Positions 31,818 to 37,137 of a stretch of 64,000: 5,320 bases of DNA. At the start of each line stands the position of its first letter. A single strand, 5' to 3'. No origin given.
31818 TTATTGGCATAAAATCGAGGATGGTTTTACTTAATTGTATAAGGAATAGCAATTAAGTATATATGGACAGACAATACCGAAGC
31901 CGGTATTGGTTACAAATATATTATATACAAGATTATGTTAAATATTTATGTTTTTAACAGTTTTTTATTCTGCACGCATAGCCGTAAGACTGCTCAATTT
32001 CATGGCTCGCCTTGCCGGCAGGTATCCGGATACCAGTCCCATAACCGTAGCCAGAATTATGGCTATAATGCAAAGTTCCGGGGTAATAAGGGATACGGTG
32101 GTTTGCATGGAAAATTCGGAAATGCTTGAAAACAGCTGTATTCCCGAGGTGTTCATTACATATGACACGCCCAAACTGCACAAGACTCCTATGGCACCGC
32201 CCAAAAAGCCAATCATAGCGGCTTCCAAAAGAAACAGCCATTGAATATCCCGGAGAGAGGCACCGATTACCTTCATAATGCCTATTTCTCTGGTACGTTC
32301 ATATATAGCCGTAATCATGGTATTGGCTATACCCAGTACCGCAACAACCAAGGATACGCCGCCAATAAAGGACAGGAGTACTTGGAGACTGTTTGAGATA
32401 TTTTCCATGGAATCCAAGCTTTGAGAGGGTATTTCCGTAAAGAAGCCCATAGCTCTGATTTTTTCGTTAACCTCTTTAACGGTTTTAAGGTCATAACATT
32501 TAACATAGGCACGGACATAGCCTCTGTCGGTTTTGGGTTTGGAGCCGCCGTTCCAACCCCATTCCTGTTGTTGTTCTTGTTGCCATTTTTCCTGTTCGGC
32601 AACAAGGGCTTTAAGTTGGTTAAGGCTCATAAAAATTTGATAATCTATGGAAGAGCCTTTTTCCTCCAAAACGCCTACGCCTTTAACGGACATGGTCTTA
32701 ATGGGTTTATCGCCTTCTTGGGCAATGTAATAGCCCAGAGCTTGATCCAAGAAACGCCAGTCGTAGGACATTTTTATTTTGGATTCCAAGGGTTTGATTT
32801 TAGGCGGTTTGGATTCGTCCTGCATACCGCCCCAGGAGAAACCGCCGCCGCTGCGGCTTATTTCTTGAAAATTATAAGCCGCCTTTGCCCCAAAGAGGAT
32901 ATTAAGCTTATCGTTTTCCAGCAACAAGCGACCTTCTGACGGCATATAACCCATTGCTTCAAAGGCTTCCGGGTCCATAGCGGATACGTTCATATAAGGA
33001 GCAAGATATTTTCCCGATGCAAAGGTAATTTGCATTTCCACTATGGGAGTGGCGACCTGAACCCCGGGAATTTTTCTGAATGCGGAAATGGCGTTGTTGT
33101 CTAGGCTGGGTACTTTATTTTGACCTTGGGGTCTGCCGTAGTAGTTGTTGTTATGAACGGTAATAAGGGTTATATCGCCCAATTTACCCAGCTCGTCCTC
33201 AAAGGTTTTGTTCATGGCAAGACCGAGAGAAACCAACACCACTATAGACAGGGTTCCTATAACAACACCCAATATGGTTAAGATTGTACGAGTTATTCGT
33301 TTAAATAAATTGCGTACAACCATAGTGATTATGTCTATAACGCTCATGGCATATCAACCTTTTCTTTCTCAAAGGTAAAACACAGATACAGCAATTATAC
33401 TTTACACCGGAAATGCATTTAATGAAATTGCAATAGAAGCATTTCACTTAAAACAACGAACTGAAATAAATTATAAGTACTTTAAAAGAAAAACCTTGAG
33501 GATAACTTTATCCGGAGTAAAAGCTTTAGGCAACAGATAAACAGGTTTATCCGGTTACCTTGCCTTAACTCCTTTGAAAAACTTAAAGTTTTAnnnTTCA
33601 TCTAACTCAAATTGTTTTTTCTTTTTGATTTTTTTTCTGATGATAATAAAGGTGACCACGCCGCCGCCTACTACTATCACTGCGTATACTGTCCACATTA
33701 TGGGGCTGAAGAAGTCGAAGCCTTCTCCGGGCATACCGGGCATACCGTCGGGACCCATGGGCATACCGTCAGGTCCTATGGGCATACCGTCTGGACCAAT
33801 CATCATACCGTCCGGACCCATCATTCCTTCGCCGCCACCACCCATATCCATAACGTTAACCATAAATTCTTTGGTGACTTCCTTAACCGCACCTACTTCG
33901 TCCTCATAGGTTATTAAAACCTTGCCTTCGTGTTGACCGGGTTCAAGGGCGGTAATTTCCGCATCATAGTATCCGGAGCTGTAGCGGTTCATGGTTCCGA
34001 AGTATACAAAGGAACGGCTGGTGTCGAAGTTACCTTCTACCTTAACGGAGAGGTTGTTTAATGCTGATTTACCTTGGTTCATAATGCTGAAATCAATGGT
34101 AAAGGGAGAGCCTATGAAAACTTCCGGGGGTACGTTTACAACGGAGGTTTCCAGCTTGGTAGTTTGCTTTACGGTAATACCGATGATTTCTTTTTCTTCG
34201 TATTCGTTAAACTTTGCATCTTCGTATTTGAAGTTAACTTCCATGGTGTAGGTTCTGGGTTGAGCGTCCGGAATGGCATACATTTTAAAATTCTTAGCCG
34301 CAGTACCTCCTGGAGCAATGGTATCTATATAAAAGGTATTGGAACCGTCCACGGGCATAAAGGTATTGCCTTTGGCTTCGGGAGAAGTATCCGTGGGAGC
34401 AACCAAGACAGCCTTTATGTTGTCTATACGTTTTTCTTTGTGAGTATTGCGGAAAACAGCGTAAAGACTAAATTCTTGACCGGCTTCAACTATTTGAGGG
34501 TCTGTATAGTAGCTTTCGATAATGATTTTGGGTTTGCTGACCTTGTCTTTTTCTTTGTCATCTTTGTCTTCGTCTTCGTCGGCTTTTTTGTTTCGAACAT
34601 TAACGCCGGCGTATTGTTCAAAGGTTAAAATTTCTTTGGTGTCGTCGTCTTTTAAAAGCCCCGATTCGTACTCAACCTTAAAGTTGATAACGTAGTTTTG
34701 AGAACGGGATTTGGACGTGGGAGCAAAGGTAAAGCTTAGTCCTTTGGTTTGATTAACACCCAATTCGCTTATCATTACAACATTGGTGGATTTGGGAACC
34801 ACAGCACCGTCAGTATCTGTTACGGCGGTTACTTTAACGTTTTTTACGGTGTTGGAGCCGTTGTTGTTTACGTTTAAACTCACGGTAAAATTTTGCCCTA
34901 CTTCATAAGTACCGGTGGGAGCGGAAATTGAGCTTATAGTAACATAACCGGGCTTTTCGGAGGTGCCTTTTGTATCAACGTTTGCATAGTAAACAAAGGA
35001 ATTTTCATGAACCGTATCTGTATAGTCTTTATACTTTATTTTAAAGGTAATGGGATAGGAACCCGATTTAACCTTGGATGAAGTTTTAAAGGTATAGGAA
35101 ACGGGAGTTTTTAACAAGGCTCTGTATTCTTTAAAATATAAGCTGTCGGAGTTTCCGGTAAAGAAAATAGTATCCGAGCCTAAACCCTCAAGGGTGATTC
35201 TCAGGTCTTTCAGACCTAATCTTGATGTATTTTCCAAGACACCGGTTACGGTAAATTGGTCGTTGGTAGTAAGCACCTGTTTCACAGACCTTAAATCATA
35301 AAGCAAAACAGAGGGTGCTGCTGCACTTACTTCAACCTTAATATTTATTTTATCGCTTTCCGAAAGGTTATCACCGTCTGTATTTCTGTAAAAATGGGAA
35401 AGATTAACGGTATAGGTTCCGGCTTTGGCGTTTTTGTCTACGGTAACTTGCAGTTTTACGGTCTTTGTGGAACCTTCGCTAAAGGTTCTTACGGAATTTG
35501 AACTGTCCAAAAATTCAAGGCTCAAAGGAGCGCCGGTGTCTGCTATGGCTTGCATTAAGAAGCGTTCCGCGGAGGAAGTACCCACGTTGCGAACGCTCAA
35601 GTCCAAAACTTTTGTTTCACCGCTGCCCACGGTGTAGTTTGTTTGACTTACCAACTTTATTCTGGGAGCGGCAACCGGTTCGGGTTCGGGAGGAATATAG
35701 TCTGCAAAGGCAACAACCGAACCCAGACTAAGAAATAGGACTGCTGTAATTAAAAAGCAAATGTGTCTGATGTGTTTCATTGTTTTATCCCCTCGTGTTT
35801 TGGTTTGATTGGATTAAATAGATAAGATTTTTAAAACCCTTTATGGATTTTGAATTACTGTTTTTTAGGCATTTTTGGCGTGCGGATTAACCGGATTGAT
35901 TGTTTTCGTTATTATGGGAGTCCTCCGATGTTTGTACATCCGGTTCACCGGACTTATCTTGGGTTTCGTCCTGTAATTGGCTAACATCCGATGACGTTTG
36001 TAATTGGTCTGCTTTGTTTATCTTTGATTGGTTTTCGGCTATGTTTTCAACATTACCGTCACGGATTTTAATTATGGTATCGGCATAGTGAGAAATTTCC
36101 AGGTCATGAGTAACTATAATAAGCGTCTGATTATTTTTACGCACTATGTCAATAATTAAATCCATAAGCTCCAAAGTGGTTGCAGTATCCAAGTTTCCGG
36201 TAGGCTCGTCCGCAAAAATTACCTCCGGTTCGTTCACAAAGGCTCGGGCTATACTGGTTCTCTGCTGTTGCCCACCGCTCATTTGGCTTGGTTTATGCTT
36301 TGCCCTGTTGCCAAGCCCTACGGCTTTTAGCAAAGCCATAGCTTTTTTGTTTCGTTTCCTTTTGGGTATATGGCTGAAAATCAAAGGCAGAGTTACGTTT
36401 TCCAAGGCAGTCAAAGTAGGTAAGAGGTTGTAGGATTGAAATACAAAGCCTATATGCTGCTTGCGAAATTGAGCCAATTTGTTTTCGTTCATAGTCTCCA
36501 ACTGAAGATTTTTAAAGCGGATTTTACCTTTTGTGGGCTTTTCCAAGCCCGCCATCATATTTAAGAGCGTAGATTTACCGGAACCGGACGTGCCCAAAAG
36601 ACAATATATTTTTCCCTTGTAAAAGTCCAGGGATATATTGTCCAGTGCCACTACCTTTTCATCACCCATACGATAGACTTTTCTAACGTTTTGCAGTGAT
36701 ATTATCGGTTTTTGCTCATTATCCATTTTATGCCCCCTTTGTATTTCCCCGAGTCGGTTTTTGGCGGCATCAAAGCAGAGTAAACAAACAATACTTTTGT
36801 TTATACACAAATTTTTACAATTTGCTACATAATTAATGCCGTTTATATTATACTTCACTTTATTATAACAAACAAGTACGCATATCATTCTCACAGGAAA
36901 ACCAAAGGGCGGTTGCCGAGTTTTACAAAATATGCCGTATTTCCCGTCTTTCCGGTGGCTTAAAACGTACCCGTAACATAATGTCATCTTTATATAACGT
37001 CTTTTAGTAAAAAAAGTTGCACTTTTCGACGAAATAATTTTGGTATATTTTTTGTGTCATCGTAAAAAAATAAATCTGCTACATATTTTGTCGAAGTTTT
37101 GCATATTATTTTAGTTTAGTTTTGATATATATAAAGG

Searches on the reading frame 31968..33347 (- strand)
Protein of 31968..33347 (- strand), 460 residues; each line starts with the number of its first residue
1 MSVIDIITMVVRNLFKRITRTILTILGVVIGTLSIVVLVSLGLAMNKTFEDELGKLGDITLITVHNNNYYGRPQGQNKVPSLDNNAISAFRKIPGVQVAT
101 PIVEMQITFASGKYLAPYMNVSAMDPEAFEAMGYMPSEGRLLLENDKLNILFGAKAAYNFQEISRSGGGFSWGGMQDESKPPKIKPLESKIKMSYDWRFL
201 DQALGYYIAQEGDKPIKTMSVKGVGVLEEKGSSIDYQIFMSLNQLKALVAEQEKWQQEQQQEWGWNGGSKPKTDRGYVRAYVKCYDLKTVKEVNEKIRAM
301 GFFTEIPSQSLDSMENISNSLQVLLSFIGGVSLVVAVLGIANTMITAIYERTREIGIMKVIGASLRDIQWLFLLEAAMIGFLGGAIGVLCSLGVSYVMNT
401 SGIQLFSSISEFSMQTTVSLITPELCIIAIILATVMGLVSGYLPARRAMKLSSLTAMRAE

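Call 70: search_protein_families(library=ncbifam, max_evalue=0.00001, proteins=[window:31968-33347:-])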
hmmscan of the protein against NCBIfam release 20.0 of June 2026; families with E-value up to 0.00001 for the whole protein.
window:31968-33347:- (460 aa): 7 families
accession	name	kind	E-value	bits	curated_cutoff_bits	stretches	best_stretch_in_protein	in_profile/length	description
NF007826.0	PRK10535.1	equivalog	1.8e-30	105.8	966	2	302-458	502-646/648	macrolide ABC transporter ATP-binding protein/permease MacB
TIGR03434.1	ADOP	subfamily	5.9e-20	71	622.3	1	319-460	675-803/803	ADOP family duplicated permease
NF038347.1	FtsX_Gpos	exception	1.1e-17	64.4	225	1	281-449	125-295/296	permease-like cell division protein FtsX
NF038346.1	FtsX_actino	exception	1.3e-17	64.1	250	1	309-440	167-301/308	permease-like cell division protein FtsX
TIGR00439.2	FtsX_Gneg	equivalog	4.7e-15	55.6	255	1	309-450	154-292/292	permease-like cell division protein FtsX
TIGR02212.1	lolCE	equivalog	5.6e-15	55.2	362.45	1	322-460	270-411/411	lipoprotein-releasing ABC transporter permease subunit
NF008357.0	PRK11146.1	exception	3.1e-06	26.3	439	0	334-452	281-406/414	lipoprotein-releasing ABC transporter permease subunit LolE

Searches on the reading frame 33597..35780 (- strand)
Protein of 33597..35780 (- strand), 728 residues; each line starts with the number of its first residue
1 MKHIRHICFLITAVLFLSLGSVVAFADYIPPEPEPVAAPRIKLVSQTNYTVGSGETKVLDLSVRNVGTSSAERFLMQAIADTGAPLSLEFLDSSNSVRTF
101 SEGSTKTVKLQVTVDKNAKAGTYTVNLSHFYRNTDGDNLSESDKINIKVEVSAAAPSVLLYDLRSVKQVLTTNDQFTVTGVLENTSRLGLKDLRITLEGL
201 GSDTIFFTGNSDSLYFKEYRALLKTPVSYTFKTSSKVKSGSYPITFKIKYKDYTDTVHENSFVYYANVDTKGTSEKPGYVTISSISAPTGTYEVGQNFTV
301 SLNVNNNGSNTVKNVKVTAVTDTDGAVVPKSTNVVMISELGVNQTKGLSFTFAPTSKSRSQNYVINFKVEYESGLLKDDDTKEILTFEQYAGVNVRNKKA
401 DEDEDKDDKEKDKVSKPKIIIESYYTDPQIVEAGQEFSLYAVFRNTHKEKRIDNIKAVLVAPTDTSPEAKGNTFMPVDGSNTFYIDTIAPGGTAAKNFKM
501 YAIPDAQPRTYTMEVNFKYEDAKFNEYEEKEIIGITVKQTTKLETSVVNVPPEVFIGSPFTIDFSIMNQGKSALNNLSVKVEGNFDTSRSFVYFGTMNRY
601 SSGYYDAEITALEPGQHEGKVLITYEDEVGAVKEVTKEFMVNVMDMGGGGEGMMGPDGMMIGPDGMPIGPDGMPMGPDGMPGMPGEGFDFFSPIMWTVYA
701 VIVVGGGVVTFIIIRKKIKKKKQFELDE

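Call 70: search_protein_families(library=ncbifam, max_evalue=0.00001, proteins=[window:33597-35780:-])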
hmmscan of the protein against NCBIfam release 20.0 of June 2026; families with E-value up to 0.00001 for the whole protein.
window:33597-35780:- (728 aa): 1 family
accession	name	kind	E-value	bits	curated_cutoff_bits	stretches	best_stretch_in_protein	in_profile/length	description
TIGR03900.1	prc_long_Delta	hypoth_equivalog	4.1e-06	25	660.95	0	50-132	685-765/973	MXAN_5808 family serine peptidase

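Call 73: search_protein_families(library=pfam, max_evalue=0.000001, proteins=[window:33597-35780:-])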
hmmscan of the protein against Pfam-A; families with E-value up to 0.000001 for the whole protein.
window:33597-35780:- (728 aa): 2 families
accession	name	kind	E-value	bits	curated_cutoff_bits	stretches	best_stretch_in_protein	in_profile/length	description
PF10633.15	NPCBM_assoc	-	9.4e-10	39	24.4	0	54-127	4-73/78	NPCBM-associated, NEW3 domain of alpha-galactosidase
PF07705.17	CARDB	-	4.1e-09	37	22.7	0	285-373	8-87/101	CARDB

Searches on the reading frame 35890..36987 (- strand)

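Call 70: search_protein_families(library=ncbifam, max_evalue=0.00001, proteins=[window:35890-36987:-])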
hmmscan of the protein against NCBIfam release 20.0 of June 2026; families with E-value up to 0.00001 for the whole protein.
window:35890-36987:- (366 aa): 189 families (the best 25 are shown)
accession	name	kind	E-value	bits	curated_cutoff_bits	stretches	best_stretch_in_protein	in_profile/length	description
TIGR02211.1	LolD_lipo_ex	equivalog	1.7e-72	243.5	307.75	1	95-314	1-220/221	lipoprotein-releasing ABC transporter ATP-binding protein LolD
NF007826.0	PRK10535.1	equivalog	9.2e-71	238.9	966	1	94-336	3-245/648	macrolide ABC transporter ATP-binding protein/permease MacB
NF007879.0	PRK10584.1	equivalog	6.9e-63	212.4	336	1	95-314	6-225/228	putative ABC transporter ATP-binding protein YbbA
TIGR03608.1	L_ocin_972_ABC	subfamily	5.3e-61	205.7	254.85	1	100-308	3-206/206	putative bacteriocin export ABC transporter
TIGR02673.1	FtsE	equivalog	2.3e-60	203.9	264.85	1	95-311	1-213/214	cell division ATP-binding protein FtsE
NF008639.0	PRK11629.1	equivalog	2.7e-60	203.7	360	1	92-314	3-225/234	lipoprotein-releasing ABC transporter ATP-binding protein LolD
NF038007.1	ABC_ATP_DarD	equivalog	1.3e-59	201.3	375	1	96-312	2-217/218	darobactin export ABC transporter ATP-binding protein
TIGR02982.1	heterocyst_DevA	subfamily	2.9e-58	197.1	295.8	1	95-313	1-219/220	ABC exporter ATP-binding subunit, DevA family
NF040933.2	ABC_arch_GlcV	equivalog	3.9e-55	187.2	450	1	96-327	3-234/357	glucose ABC transporter ATP-binding protein GlcV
TIGR02314.1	ABC_MetN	equivalog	4.3e-53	180.5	499.7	1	96-312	2-218/343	methionine ABC transporter ATP-binding protein MetN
TIGR02315.1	ABC_phnC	equivalog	1.4e-51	175.3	266.1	1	95-314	1-225/243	phosphonate ABC transporter ATP-binding protein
TIGR01186.1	proV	subfamily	2e-49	168.7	326.6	1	113-317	7-212/363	betaine/proline/choline family ABC transporter ATP-binding protein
NF006987.0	PRK09452.1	equivalog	1.7e-48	165.2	482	1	83-320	5-233/378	spermidine/putrescine ABC transporter ATP-binding protein PotA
TIGR03265.1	PhnT2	equivalog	3.5e-48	164.6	457.7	1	94-319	3-219/353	putative 2-aminoethylphosphonate ABC transporter ATP-binding protein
TIGR00968.1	3a0106s01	subfamily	4.8e-46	157.2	342.75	1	97-320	2-216/237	sulfate ABC transporter ATP-binding protein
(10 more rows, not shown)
